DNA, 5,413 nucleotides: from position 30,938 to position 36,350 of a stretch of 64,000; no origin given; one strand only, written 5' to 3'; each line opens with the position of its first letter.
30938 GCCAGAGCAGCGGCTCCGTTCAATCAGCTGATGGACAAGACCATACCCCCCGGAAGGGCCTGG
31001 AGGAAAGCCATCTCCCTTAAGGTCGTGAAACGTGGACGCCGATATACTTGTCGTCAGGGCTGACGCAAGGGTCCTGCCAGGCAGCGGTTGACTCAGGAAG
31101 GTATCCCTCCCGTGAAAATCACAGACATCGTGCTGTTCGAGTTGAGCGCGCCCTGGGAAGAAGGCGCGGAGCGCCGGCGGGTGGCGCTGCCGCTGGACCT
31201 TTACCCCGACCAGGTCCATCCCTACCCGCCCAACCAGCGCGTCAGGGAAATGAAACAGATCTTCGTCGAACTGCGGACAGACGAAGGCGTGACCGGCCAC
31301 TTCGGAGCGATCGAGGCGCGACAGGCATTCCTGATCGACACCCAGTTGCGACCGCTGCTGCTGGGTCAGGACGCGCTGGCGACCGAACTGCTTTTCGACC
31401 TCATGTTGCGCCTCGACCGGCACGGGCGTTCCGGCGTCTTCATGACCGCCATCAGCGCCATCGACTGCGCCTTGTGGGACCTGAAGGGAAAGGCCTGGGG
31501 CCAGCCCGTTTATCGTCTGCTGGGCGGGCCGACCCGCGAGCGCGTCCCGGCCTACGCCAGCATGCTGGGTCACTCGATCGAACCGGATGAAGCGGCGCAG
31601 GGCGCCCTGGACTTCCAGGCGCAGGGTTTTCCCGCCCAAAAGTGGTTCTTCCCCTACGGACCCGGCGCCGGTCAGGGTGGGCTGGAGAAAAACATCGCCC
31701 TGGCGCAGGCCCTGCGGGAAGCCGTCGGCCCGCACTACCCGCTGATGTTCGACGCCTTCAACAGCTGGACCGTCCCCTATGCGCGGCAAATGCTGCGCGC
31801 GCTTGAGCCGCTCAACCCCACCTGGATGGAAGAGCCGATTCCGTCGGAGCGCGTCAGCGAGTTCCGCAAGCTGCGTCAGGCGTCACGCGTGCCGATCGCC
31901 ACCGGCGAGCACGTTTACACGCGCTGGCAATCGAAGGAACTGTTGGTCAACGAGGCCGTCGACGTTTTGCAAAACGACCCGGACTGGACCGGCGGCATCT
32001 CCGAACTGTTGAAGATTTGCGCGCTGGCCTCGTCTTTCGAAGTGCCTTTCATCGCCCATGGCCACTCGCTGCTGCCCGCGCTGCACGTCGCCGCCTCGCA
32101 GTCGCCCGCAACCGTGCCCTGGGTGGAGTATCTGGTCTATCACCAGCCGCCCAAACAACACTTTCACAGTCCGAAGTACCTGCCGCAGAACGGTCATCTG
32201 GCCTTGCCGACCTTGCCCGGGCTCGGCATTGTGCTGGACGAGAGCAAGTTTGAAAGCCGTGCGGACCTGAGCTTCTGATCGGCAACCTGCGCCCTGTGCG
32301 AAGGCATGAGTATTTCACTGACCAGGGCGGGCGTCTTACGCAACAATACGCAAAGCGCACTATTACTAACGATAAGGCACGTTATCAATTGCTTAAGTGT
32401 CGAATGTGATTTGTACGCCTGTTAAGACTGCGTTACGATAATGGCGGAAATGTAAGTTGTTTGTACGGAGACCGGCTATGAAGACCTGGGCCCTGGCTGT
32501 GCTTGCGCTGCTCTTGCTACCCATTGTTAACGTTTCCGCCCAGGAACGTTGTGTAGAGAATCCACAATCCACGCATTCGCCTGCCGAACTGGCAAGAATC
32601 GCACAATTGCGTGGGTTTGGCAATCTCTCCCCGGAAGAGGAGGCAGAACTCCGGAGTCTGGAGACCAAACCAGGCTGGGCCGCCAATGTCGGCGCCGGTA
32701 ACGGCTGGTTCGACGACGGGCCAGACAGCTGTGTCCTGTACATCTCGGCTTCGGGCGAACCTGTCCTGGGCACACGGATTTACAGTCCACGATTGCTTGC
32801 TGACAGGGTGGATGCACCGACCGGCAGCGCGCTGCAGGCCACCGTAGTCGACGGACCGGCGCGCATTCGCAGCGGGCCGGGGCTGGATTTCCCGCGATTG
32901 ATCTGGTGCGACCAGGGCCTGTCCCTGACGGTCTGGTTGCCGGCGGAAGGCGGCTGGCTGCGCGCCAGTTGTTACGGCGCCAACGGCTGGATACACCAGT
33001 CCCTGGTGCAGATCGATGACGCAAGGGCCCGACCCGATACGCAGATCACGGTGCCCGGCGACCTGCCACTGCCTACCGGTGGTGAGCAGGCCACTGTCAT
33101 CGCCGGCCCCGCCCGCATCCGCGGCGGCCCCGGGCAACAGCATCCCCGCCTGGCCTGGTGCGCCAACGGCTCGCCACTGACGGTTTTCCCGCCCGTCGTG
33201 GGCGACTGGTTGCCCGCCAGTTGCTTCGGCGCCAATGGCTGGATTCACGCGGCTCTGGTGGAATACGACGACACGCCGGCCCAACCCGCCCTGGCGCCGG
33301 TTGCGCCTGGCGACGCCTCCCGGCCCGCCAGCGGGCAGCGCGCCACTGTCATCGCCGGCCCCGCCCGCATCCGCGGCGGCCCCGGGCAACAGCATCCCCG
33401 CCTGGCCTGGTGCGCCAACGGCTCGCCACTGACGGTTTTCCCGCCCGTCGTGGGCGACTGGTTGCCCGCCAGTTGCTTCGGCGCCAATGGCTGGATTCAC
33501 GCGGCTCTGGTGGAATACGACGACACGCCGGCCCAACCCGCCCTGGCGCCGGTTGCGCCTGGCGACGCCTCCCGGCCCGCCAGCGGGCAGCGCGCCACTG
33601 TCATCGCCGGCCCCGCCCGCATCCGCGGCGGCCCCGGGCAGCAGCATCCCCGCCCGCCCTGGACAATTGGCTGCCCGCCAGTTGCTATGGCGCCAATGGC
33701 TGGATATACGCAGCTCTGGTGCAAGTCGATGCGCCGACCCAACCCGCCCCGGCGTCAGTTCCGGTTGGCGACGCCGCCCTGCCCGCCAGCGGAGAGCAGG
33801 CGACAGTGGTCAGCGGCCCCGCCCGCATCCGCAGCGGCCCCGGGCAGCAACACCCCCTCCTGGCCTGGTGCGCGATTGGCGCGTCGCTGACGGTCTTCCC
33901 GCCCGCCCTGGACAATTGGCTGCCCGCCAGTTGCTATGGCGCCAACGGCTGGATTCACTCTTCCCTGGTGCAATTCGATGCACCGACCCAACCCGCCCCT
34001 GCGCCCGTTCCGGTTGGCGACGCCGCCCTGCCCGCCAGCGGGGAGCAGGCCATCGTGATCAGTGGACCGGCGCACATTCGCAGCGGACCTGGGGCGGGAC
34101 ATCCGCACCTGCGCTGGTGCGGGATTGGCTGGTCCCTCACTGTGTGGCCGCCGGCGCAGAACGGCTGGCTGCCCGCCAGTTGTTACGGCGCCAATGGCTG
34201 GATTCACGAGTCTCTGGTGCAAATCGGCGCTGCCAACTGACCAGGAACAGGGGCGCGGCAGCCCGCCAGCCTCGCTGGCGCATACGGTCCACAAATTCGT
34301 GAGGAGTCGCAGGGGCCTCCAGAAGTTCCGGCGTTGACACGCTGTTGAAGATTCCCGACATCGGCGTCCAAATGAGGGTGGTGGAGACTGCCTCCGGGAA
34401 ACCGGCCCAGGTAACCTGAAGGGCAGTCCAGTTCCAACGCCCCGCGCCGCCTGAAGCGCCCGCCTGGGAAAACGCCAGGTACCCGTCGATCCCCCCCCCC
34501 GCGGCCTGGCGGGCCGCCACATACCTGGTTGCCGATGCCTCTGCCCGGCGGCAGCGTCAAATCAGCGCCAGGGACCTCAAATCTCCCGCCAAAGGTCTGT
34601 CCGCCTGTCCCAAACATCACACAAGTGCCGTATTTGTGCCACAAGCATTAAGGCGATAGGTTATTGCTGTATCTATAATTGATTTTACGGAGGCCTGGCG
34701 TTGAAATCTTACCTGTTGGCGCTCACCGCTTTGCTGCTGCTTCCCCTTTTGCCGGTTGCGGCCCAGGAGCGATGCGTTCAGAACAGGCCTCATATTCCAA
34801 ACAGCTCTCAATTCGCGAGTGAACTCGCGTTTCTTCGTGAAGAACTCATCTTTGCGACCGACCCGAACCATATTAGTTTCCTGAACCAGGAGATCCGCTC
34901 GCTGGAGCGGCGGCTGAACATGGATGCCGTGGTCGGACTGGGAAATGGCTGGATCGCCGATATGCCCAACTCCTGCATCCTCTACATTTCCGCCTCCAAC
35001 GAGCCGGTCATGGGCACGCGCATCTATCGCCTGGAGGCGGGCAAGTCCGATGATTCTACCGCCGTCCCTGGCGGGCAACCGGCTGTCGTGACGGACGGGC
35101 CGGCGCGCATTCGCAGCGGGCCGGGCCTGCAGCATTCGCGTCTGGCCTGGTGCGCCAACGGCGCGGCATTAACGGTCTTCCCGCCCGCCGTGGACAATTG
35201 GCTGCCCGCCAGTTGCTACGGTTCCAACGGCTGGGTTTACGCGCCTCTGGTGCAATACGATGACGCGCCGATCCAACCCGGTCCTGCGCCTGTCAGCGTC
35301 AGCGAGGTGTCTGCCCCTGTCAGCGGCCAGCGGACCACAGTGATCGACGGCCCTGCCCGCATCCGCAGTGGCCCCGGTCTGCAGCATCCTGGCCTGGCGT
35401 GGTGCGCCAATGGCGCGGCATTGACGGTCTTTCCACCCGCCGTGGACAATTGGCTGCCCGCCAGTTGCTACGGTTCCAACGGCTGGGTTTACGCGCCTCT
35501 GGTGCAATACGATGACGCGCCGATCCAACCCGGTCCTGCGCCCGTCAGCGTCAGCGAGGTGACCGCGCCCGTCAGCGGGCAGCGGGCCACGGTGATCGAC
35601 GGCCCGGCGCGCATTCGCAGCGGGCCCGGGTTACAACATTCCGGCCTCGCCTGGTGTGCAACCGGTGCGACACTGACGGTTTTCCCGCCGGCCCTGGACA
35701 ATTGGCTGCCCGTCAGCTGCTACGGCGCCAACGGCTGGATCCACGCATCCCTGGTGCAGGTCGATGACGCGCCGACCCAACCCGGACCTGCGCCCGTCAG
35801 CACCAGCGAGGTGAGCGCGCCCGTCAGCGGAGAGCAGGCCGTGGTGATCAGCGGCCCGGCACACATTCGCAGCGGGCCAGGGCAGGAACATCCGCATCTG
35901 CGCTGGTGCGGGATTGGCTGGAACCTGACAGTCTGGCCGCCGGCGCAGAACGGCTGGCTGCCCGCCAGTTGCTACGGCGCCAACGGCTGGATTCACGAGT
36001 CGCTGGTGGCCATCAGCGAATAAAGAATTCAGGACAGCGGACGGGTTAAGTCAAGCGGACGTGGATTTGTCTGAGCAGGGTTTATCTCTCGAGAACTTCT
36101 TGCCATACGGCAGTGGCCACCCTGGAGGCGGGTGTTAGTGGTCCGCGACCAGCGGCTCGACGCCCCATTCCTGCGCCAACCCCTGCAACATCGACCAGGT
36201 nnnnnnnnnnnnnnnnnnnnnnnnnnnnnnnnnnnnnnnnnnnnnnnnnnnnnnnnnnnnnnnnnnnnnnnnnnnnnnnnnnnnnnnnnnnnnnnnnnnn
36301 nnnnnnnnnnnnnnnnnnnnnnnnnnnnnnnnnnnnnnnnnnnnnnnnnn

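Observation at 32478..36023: Tandem paralogs encoding secreted proteins with a shared novel Cys-containing N-terminal domain and 4-6 SH3b-like repeats of exactly 84 aa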

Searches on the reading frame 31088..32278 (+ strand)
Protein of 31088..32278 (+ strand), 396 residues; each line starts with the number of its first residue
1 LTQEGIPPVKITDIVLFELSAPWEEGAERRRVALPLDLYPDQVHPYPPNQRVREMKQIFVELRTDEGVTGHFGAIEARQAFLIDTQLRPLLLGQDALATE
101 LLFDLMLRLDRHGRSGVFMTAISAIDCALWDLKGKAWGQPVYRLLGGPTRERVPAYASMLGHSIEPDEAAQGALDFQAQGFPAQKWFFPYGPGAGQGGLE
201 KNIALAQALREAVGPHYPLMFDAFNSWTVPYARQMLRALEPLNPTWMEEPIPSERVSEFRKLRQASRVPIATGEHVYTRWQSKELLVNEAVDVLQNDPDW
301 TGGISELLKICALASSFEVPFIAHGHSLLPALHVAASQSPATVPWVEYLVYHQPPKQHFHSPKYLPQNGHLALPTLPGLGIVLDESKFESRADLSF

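Call 48: search_protein_families(library=ncbifam, proteins=[window:31088-32278:+], max_evalue=0.001)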
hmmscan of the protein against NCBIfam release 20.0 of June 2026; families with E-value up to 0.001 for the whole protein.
window:31088-32278:+ (396 aa): 17 families
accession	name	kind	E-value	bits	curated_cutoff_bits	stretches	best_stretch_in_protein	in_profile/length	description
NF010624.0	PRK14017.1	equivalog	8e-55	186.5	311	1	56-392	14-361/382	galactonate dehydratase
NF011968.0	PRK15440.1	equivalog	3.9e-51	174.2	393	1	52-384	54-384/395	L-rhamnonate dehydratase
NF040866.1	AraD_Arch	equivalog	1.7e-48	165.5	650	1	65-389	42-367/372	arabinonate dehydratase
NF043051.1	ManoateDhtManD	equivalog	1e-46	159.6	550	2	204-387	193-379/403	D-mannonate dehydratase ManD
NF011654.0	PRK15072.1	subfamily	2.1e-44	152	430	2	203-386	193-379/404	D-galactonate dehydratase family protein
NF040790.2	glucon_galact_dh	equivalog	2.7e-43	148.3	750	1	119-390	91-368/390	bifunctional D-gluconate/D-galactonate dehydratase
NF047820.1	TalGalacDh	equivalog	1.6e-41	142.5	500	1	52-386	33-359/371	L-talarate/galactarate dehydratase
TIGR02534.1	mucon_cyclo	subfamily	7.6e-22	77.8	334.95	1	81-389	64-363/368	muconate/chloromuconate family cycloisomerase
NF043002.1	HProlDhtase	equivalog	1e-12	47.6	500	1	85-306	70-274/366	cis-3-hydroxy-L-proline dehydratase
NF042940.1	racemase_DgcA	equivalog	5.1e-11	42.3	400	1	121-318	84-263/323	N-acetyl-D-Glu racemase DgcA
TIGR01927.1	menC_gam_Gplu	equivalog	2.1e-08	33.8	130.55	1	195-315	133-254/307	o-succinylbenzoate synthase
TIGR01928.1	menC_lowGC_arch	equivalog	2.6e-07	30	200.65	1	209-318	168-275/325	o-succinylbenzoate synthase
NF002782.0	PRK02901.1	equivalog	5.9e-07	28.8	288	1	199-312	117-230/328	o-succinylbenzoate synthase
NF041118.1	A_G_epim_Thtga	equivalog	1.8e-06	27.3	500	1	83-319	54-285/341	L-Ala-D/L-Glu epimerase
TIGR03247.1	glucar-dehydr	equivalog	3.7e-06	25.9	828.7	0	224-390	233-404/441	glucarate dehydratase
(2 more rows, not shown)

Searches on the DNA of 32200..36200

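Call 93: search_rna_families(source=window, start=32200, end=36200, threshold=evalue, max_evalue=1)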
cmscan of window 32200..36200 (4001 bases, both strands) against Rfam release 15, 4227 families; matches with E-value up to 1: 1.
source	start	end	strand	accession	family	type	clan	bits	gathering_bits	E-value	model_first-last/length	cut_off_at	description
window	32737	32789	-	RF02808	PyrR210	Gene; snRNA; snoRNA; HACA-box;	-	22.8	59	0.3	1-59/59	no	Pyrobaculum sRNA 210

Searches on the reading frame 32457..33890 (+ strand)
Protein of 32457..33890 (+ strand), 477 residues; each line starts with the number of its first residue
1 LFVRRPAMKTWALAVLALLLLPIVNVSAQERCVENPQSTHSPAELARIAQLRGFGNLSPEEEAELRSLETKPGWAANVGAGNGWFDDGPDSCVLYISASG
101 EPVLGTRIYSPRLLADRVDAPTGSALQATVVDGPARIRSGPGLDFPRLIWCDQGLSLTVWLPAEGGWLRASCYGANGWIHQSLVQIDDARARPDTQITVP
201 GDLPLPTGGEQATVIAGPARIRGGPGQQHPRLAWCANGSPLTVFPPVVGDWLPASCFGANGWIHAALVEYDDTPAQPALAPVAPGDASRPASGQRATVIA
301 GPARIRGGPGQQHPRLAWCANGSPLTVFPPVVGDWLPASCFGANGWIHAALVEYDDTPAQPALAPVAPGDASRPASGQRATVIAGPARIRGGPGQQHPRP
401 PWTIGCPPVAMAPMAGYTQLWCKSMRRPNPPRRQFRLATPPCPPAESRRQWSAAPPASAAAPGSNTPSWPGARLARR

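Call 5: search_protein_families(library=pfam, proteins=[window:32457-33890:+], max_evalue=1)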
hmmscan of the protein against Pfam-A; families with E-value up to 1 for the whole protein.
window:32457-33890:+ (477 aa): 4 families
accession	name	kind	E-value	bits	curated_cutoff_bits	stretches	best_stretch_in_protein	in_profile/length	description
PF08239.17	SH3_3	-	4.5e-14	52.8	27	3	219-268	3-53/54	Bacterial SH3 domain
PF06347.19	SH3_4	-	2.1e-08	34.2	24.1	3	137-184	7-54/56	Bacterial SH3 domain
PF24351.1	DUF7511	-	0.019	14.8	27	0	264-289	3-28/47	Domain of unknown function (DUF7511)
PF07653.23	SH3_2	-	0.13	12.4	21.8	0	164-186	32-54/55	Variant SH3 domain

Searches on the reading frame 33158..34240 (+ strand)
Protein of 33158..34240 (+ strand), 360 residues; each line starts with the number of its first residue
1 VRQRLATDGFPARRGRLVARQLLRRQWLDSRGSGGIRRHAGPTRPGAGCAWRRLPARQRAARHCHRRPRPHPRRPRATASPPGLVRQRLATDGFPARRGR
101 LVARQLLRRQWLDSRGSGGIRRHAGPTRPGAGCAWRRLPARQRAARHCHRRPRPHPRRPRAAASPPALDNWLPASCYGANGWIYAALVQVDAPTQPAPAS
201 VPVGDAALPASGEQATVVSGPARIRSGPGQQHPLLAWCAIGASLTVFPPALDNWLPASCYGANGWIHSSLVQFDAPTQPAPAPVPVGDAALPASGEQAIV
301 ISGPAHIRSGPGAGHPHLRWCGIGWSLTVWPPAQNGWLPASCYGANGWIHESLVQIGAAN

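Call 5: search_protein_families(library=pfam, proteins=[window:33158-34240:+], max_evalue=1)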
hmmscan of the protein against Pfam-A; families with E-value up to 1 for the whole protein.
window:33158-34240:+ (360 aa): 4 families
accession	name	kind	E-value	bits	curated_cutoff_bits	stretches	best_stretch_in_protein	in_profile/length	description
PF06347.19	SH3_4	-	2.3e-06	27.7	24.1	1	220-271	3-54/56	Bacterial SH3 domain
PF07653.23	SH3_2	-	0.00037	20.6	21.8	0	251-272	32-53/55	Variant SH3 domain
PF08239.17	SH3_3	-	0.047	14.3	27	0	222-271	3-53/54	Bacterial SH3 domain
PF13340.11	DUF4096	-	0.077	13.7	34.3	0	47-68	42-63/76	Putative transposase of IS4/5 family (DUF4096)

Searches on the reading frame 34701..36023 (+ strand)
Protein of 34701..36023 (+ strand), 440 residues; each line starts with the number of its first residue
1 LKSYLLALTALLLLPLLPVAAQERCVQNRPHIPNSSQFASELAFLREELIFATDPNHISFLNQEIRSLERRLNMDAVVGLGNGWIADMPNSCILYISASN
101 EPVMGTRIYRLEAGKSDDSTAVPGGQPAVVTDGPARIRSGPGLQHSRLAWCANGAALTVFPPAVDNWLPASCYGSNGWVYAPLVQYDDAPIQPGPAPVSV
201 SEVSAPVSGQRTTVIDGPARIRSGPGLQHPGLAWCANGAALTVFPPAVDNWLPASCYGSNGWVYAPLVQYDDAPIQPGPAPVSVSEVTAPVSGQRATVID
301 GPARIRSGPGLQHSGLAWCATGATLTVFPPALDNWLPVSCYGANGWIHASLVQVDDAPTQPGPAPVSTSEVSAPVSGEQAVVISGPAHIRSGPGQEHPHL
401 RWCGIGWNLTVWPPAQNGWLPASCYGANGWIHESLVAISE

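Call 5: search_protein_families(library=pfam, proteins=[window:34701-36023:+], max_evalue=1)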
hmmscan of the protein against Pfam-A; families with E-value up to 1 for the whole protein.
window:34701-36023:+ (440 aa): 4 families
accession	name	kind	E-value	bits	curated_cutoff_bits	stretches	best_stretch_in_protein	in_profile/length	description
PF08239.17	SH3_3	-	8.4e-13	48.7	27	3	303-352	3-53/54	Bacterial SH3 domain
PF06347.19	SH3_4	-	1.6e-09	37.8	24.1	2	303-352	5-54/56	Bacterial SH3 domain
PF07653.23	SH3_2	-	1.5e-05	25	21.8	0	331-354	31-54/55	Variant SH3 domain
PF19586.5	DUF6093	-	0.0034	18.2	27.9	0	107-144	14-51/117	Family of unknown function (DUF6093)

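Call 10: find_homologous_proteins(query=window:34701-36023:+, region=1-130, max_evalue=0.01)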
Query window:34701-36023:+, residues 1-130 (130 aa): 4 proteins with E <= 0.01 among 2918 candidates.
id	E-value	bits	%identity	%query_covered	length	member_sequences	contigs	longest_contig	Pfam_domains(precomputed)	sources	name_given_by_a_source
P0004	1.4e-77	276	100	100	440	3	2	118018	PF06347.20,PF07653.24,PF08239.18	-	-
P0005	2.2e-45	172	67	100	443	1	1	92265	PF06347.20,PF07653.24,PF08239.18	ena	-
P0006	1.6e-35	140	64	84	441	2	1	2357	PF06347.20,PF08239.18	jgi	-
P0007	4.9e-19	87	48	100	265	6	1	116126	PF06347.20,PF08239.18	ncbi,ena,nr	ncbi:MAG: hypothetical protein OXH77_01285 [Anaerolineaceae bacterium]|nr:hypothetical protein [Anae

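Call 24: find_encoding_contigs(protein=P0004, flank=6000, max_places=6)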
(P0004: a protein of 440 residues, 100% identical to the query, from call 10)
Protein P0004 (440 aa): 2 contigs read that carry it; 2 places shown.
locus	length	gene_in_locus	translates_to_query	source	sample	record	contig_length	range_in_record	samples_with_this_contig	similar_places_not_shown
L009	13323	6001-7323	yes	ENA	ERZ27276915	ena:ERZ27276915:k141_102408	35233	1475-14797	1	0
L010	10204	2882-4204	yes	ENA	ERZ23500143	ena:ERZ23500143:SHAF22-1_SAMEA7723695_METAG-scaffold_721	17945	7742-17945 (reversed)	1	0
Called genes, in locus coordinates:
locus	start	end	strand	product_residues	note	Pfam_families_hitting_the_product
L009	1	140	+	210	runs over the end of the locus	PF00528:BPD_transp_1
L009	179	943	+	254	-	PF05721:PhyH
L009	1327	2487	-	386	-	-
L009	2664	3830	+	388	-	PF02746:MR_MLE_N, PF13378:MR_MLE_C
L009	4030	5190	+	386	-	PF06347:SH3_4 (faint), PF08239:SH3_3 (faint)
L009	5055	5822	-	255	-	-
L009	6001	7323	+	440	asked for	PF06347:SH3_4 (faint), PF08239:SH3_3 (faint), PF07653:SH3_2 (faint)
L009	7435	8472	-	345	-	PF02615:Ldh_2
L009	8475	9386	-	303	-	PF13580:SIS_2 (weak), PF22198:GKRP_SIS_2 (weak), PF22645:GKRP_SIS_N, PF20741:GKRP-like_C (weak)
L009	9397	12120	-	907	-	PF00311:PEPcase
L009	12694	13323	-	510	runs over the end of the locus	PF00501:AMP-binding, PF13193:AMP-binding_C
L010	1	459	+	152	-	?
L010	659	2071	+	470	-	PF06347:SH3_4 (faint), PF08239:SH3_3 (faint)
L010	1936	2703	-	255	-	-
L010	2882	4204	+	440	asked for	PF06347:SH3_4 (faint), PF08239:SH3_3 (faint), PF07653:SH3_2 (faint)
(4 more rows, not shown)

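Call 25: find_encoding_contigs(protein=P0005, flank=6000, max_places=4)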
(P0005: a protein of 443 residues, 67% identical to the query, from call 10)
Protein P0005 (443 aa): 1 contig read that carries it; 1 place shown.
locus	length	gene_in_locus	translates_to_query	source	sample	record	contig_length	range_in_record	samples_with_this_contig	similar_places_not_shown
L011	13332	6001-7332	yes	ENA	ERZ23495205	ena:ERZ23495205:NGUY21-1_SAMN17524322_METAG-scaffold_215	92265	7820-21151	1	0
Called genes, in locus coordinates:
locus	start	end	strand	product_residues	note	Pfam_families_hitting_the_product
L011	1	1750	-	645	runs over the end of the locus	PF13589:HATPase_c_3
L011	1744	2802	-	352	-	PF00145:DNA_methylase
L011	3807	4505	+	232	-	PF06347:SH3_4 (faint)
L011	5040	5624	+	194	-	-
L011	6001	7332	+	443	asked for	PF06347:SH3_4 (faint), PF08239:SH3_3 (faint), PF07653:SH3_2 (faint)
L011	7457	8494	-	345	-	PF02615:Ldh_2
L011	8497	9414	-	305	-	PF22198:GKRP_SIS_2 (weak), PF22645:GKRP_SIS_N, PF20741:GKRP-like_C (weak)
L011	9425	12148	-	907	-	PF00311:PEPcase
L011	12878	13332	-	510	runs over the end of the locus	PF00501:AMP-binding, PF13193:AMP-binding_C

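Call 48: search_protein_families(library=ncbifam, proteins=[window:34701-36023:+], max_evalue=0.001)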
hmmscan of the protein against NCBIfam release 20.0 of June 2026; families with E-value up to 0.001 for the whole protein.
window:34701-36023:+ (440 aa): 2 families
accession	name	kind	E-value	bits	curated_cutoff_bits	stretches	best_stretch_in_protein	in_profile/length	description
NF040678.1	EntFM_CwpFM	equivalog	1.6e-06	27.4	720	0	219-434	69-271/430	enterotoxin EntFM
TIGR04211.1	SH3_and_anchor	equivalog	2.1e-05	24.2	65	0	305-353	10-59/198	TIGR04211 family SH3 domain-containing protein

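Call 82: search_protein_families(library=phrogs, proteins=[window:34701-36023:+], max_evalue=0.01)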
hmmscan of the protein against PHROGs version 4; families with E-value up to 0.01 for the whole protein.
window:34701-36023:+ (440 aa): 2 families
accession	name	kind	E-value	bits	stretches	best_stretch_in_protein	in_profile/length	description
phrog_1794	-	lysis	0.00094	19.7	0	294-350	270-325/336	amidase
phrog_30246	-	unknown function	0.002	19.3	0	388-407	19-37/58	-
